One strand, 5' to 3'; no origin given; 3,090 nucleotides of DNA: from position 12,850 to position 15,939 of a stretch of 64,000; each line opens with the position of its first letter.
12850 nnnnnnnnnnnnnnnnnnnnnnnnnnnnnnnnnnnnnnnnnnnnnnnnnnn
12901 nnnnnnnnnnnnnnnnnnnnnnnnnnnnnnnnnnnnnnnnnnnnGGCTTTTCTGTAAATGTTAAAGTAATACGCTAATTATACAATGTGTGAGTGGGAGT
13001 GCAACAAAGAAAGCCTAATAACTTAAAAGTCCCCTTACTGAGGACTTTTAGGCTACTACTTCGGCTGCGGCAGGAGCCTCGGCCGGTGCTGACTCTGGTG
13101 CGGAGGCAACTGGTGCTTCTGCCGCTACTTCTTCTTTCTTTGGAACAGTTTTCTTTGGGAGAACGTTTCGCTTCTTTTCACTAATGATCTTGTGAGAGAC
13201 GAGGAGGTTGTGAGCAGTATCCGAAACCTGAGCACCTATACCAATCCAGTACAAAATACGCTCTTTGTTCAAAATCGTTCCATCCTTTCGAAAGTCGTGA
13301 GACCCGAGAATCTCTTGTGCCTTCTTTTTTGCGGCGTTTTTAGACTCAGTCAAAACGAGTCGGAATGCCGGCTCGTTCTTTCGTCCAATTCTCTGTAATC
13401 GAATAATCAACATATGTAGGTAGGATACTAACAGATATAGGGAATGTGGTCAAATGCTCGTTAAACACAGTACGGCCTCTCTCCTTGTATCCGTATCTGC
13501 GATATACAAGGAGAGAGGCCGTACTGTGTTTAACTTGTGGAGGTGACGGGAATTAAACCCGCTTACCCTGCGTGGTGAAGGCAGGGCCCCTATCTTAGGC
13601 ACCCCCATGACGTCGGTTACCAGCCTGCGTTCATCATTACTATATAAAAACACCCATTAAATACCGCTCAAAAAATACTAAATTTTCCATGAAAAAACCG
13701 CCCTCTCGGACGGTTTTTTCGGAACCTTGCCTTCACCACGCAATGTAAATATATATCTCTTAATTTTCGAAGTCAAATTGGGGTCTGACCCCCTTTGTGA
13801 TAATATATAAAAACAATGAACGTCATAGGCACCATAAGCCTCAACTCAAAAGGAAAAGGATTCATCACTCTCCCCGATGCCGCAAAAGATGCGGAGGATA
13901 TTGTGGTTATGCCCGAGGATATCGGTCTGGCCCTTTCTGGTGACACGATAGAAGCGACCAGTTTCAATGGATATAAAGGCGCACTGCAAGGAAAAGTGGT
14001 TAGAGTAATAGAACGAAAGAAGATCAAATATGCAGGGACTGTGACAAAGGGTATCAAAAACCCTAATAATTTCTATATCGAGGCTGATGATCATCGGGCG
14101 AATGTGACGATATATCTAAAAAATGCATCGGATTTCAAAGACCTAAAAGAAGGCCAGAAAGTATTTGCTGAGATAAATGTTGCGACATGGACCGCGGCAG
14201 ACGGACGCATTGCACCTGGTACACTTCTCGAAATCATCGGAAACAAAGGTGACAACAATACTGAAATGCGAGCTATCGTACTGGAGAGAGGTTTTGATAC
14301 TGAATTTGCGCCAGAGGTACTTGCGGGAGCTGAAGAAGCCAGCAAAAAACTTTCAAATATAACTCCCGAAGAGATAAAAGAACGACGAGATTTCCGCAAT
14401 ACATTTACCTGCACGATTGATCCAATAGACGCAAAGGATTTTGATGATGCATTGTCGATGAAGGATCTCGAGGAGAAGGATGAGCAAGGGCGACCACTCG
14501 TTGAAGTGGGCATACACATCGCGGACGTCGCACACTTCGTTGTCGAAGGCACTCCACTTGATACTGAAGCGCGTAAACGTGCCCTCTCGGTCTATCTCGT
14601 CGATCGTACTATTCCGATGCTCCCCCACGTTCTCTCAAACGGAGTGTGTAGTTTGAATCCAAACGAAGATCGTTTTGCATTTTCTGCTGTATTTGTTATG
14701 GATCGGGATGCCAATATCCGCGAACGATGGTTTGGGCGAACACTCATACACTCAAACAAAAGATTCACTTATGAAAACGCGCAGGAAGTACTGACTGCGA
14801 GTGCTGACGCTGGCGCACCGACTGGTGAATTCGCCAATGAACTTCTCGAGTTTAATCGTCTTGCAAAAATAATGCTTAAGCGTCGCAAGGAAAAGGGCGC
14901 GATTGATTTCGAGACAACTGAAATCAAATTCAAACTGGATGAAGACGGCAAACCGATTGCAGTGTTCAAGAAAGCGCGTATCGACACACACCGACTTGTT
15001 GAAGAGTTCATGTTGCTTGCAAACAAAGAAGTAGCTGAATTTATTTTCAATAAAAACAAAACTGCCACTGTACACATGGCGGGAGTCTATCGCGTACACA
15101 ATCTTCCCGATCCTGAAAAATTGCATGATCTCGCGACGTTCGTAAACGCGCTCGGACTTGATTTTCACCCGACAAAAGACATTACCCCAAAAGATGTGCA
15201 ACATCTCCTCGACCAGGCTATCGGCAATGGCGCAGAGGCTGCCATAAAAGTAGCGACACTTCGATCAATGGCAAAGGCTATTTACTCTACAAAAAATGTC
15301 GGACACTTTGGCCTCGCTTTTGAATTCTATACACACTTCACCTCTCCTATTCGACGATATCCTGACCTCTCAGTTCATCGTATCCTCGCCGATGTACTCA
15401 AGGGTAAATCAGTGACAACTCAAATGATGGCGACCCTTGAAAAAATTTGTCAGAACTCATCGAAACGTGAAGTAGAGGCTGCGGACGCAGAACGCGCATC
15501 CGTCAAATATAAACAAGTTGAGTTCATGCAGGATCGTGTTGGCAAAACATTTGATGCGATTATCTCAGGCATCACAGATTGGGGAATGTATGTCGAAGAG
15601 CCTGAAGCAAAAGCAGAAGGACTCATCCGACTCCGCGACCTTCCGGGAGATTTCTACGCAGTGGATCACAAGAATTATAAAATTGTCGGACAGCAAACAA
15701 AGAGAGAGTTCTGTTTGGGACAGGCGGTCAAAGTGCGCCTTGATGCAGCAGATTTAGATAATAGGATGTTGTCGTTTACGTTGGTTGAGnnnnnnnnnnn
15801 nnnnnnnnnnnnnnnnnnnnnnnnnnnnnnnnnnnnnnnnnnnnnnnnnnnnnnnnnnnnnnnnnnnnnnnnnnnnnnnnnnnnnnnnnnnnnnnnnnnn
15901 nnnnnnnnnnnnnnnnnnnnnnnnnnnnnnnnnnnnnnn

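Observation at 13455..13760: Highly structured 400-bp intergenic region between rpsP and rnr: a perfect 31-bp hairpin plus a 184-nt domain closed by a 15-bp helix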

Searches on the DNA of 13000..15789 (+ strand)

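Call 4: search_rna_families(source=window, start=13000, end=14200, threshold=evalue, max_evalue=10, show_alignments=5)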
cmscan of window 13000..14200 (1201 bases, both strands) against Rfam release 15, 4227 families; matches with E-value up to 10: 16.
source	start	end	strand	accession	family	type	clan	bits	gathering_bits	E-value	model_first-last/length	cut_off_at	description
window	13459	13535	-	RF00932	mir-471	Gene; miRNA;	-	35.6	80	1.5e-05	1-66/66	no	mir-471 microRNA precursor family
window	13459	13535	+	RF00932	mir-471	Gene; miRNA;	-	35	80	2.2e-05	1-66/66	no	mir-471 microRNA precursor family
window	13466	13528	+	RF04240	mir-4716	Gene; miRNA;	-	34.8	76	3e-05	1-84/84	no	mir-4716 microRNA precursor family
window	13461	13531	-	RF03865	mir-7637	Gene; miRNA;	-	27.2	88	0.0086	1-68/68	no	mir-7637 microRNA precursor family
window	13535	13606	-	RF00023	tmRNA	Gene;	CL00001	23.9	47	1.9e-07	1-374/374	no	transfer-messenger RNA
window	13457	13537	+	RF01920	mir-764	Gene; miRNA;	-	22.8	82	0.074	1-85/85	no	mir-764 microRNA precursor family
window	13472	13520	-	RF03737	mir-8315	Gene; miRNA;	-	21.2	80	0.15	1-60/60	no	mir-8315 microRNA precursor family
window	13689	13753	-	RF00106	RNAI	Gene; antisense;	-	20.5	47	0.41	1-102/102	no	RNAI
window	13689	13762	-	RF01859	Phe_leader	Cis-reg; leader;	-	19.4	55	2.4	1-125/125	no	Phenylalanine leader peptide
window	13098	13124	+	RF02468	Ms_IGR-4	Gene; sRNA;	-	19.3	55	1.8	1-38/38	no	Mycobacterium sRNA Ms_IGR-4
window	13538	13607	-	RF03097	RAGATH-21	Gene; sRNA;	-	19.2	70.3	1.7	1-76/76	no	RAGATH-21 RNA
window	13679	13722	+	RF00106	RNAI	Gene; antisense;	-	18.7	47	1.1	1-102/102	no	RNAI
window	13066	13126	-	RF03847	mir-1538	Gene; miRNA;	-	17.6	78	2.4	1-58/58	no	mir-1538 microRNA precursor family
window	13527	13603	-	RF00233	Tymo_tRNA-like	Cis-reg;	-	15.8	40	1.8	1-84/84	no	Tymovirus/Pomovirus/Furovirus tRNA-like 3' UTR element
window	13622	13641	-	RF00282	SNORD48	Gene; snRNA; snoRNA; CD-box;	-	12.7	36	9.7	1-63/63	no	Small nucleolar RNA SNORD48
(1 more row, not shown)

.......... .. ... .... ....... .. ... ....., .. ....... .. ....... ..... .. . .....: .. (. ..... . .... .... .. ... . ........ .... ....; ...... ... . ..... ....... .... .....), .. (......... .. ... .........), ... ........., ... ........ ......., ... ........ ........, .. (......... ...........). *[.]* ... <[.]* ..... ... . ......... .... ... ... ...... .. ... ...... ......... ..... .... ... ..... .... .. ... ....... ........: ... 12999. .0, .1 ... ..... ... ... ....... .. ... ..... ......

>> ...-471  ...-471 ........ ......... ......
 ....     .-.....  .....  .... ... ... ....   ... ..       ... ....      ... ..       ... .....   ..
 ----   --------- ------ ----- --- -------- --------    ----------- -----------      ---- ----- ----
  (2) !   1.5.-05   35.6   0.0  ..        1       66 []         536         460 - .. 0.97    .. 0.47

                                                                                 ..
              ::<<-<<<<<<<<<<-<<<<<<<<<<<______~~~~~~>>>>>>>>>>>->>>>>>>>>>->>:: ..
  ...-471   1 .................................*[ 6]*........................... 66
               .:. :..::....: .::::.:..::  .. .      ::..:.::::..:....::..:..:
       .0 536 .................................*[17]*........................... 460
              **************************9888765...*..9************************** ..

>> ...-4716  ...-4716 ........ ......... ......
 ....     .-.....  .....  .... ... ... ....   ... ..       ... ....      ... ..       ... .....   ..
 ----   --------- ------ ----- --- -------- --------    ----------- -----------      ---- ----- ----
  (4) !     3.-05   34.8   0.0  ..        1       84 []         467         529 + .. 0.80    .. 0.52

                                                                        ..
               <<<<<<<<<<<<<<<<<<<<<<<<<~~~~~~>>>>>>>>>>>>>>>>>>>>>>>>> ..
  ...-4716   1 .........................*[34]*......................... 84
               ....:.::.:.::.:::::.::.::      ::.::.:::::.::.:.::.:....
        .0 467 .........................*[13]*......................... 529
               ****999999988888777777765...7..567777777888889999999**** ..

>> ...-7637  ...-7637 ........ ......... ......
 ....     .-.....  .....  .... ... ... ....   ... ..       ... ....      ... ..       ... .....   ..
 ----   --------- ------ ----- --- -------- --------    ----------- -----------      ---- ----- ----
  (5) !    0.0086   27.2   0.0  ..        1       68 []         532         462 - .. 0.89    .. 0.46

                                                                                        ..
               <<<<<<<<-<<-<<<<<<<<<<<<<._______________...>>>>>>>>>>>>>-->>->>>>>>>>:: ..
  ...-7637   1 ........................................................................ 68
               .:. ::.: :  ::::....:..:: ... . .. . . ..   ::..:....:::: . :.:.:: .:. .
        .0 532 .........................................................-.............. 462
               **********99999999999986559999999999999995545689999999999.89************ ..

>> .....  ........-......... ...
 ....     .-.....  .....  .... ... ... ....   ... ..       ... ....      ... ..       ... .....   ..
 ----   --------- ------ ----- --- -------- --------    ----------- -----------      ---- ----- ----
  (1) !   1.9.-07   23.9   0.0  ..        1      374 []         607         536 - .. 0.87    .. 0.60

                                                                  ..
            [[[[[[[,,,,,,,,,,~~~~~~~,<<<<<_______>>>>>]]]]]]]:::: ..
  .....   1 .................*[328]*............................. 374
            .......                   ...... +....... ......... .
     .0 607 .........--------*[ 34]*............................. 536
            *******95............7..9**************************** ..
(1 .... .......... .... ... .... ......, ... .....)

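Call 13: search_rna_families(sources=[L001, L002, L003, L004, L005, L006, L007, L008, L009, L010, L011, L012, L013, L014, L015, L017, L018, L019, L020, L021], threshold=gathering)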
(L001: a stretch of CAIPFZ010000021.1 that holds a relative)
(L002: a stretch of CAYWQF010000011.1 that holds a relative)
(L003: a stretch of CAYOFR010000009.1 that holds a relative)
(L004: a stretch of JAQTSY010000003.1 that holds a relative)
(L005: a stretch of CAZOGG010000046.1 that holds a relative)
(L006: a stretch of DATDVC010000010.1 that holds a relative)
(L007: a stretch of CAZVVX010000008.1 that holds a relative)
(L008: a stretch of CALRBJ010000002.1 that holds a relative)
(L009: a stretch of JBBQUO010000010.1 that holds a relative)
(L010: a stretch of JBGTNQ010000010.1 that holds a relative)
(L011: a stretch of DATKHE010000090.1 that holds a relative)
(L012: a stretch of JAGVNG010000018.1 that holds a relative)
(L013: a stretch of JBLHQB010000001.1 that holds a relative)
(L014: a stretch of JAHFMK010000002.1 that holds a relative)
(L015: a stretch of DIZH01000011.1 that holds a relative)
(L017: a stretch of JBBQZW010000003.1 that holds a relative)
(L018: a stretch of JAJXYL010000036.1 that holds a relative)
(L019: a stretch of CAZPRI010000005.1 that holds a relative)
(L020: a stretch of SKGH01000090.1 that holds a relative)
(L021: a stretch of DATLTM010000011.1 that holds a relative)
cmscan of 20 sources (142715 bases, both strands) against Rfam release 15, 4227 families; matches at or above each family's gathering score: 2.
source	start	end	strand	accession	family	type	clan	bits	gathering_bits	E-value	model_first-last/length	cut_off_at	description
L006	1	1914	-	RF00177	SSU_rRNA_bacteria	Gene; rRNA;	CL00111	891.7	50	3.6e-281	1-1179/1533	3'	Bacterial small subunit ribosomal RNA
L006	551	1151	-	RF00028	Intron_gpI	Intron;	-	52.1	50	5.2e-10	1-253/253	no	Group I catalytic intron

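Call 23: search_dna_similar(query=window:13440-13815:-, collection=phages, mode=distant, max_evalue=1)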
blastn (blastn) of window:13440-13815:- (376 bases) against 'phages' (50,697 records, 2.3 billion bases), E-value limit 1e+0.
Records with a match: 3; places in all: 3; records where one place covers at least 80% of the query: 0.
Best place of each record, by identity: 95-99% 1; 80-90% 2.
By first word of the organism name: Bacteriophage 2; Pasteurella 1.
By host as written in the record: - 2; Pasteurella multocida Past33 1.
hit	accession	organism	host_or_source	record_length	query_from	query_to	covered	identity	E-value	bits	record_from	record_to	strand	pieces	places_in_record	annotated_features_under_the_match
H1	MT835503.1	Bacteriophage sp.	human fecal samples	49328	97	148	14%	82.7%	6e-5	55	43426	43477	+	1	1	record has no annotation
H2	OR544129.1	Pasteurella phage Pmp12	Pasteurella multocida Past33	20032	97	133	10%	86.5%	4e-1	42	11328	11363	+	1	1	none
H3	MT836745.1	Bacteriophage sp.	human fecal samples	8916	98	127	8%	96.7%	7e-4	51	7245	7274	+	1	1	record has no annotation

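Call 81: search_with_rna_model(model_id=R1, sources=[L001, L002, L003, L004, L005, L006, L007, L008, L009, L010, L011, L012, L013, L014, L015, L016, L017, L018, L019, L020, L021, L022, L023, L024, L025, L026, L027, L028, L029, L030, L031, L032, L033, L034, L035, L036, L037, L038, L039, L040, L041, L042, L043, L044, L045, L046, L047, L048, L049, L050, L051, L052, L053, L054, L055, L056, L057, L058, L059, L060, L061, L062, L063, L064, L065, L066, L067, L068, L069, L070, L071, L072, L073, L074, L075, L076, L077, L078, L079, L080, L081, L082, L083, L084, L085, L086, L087, L150, L151, L152, L153, L154, L155, L156, L157, L158, L159, L160, L161], max_evalue=1, show_alignments=3)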
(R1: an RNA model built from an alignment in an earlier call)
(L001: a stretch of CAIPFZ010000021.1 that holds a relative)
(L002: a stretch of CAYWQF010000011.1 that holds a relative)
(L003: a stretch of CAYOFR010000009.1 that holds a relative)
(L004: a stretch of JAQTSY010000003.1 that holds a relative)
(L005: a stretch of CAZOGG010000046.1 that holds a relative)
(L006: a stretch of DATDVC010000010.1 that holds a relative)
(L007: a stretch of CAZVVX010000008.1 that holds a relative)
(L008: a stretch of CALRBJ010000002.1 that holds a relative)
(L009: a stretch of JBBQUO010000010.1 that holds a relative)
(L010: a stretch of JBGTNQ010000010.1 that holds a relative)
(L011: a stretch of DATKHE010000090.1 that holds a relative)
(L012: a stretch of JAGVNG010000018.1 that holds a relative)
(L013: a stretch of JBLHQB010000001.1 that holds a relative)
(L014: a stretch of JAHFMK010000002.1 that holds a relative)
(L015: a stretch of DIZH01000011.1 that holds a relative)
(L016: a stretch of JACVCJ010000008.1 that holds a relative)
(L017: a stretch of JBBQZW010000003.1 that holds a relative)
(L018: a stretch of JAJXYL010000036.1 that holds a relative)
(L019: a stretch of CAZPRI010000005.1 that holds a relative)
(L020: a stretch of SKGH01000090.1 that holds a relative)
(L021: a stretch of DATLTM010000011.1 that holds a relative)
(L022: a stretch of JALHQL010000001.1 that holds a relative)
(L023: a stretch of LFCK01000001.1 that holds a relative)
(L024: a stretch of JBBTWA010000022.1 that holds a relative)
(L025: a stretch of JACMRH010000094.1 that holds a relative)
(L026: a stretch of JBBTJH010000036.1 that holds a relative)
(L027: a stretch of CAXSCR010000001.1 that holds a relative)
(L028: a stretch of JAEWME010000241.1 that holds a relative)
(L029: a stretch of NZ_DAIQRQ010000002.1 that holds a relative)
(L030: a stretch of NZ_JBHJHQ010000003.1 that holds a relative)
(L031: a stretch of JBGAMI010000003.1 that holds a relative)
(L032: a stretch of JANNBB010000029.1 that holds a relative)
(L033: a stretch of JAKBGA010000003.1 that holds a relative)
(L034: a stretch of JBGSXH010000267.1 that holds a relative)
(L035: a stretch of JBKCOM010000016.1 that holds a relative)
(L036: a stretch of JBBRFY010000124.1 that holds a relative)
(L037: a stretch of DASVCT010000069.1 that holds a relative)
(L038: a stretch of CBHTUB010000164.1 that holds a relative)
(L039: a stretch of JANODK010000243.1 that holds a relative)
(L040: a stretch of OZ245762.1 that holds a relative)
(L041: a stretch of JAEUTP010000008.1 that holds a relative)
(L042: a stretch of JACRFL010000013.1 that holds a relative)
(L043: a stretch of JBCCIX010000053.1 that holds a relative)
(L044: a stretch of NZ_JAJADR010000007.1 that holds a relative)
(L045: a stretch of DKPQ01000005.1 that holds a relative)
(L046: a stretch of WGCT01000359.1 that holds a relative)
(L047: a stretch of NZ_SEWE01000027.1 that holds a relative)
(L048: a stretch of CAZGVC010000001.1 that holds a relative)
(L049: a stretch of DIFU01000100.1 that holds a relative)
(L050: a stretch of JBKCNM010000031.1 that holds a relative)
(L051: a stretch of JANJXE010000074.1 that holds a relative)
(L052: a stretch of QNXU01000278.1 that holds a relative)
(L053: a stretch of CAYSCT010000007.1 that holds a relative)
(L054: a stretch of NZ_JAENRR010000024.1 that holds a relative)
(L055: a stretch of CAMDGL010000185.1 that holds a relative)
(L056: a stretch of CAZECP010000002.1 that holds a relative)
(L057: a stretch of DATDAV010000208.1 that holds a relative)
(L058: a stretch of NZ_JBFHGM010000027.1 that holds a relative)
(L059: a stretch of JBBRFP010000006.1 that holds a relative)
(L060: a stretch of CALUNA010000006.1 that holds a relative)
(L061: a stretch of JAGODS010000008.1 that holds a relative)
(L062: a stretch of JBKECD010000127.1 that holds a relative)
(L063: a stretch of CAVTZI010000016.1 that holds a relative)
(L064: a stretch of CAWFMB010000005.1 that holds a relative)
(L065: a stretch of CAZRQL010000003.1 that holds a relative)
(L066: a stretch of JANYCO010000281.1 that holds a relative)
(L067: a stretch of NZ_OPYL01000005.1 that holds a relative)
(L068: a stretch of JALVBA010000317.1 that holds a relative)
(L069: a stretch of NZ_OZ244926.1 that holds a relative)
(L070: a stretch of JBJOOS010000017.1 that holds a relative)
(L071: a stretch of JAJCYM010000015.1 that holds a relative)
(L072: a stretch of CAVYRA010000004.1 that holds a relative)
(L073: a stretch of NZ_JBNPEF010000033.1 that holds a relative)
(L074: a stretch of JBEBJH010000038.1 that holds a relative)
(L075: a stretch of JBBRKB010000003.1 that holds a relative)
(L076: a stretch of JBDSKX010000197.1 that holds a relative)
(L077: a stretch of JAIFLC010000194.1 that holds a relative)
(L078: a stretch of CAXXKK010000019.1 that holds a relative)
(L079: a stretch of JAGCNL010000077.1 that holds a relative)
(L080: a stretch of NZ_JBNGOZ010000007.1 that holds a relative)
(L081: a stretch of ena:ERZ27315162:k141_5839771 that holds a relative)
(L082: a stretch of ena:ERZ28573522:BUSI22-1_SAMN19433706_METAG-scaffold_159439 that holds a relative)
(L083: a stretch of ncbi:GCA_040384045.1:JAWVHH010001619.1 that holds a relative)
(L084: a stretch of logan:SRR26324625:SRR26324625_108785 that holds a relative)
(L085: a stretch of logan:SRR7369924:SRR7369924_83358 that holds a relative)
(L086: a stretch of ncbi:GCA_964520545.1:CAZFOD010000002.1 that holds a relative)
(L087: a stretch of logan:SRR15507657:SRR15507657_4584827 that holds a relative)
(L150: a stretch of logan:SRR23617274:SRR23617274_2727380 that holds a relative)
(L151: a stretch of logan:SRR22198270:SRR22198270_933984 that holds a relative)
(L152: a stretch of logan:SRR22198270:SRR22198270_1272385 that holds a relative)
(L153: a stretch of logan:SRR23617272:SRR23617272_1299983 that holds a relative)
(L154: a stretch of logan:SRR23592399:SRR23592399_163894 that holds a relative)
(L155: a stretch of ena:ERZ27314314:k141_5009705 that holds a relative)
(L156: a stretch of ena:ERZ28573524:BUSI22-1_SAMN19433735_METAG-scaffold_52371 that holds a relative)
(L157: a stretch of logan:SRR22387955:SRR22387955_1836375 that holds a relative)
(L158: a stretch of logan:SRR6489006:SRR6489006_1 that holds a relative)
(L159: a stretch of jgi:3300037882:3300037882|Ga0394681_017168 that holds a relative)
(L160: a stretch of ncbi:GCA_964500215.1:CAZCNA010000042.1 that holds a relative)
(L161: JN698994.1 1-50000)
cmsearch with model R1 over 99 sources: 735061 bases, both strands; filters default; matches with E-value up to 1: 3.
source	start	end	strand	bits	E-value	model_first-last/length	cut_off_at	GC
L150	34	102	-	48.7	5e-07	1-68/68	no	0.61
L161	28478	28557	+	37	0.00013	1-68/68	no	0.7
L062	5052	5102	+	21.7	0.18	10-60/68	no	0.51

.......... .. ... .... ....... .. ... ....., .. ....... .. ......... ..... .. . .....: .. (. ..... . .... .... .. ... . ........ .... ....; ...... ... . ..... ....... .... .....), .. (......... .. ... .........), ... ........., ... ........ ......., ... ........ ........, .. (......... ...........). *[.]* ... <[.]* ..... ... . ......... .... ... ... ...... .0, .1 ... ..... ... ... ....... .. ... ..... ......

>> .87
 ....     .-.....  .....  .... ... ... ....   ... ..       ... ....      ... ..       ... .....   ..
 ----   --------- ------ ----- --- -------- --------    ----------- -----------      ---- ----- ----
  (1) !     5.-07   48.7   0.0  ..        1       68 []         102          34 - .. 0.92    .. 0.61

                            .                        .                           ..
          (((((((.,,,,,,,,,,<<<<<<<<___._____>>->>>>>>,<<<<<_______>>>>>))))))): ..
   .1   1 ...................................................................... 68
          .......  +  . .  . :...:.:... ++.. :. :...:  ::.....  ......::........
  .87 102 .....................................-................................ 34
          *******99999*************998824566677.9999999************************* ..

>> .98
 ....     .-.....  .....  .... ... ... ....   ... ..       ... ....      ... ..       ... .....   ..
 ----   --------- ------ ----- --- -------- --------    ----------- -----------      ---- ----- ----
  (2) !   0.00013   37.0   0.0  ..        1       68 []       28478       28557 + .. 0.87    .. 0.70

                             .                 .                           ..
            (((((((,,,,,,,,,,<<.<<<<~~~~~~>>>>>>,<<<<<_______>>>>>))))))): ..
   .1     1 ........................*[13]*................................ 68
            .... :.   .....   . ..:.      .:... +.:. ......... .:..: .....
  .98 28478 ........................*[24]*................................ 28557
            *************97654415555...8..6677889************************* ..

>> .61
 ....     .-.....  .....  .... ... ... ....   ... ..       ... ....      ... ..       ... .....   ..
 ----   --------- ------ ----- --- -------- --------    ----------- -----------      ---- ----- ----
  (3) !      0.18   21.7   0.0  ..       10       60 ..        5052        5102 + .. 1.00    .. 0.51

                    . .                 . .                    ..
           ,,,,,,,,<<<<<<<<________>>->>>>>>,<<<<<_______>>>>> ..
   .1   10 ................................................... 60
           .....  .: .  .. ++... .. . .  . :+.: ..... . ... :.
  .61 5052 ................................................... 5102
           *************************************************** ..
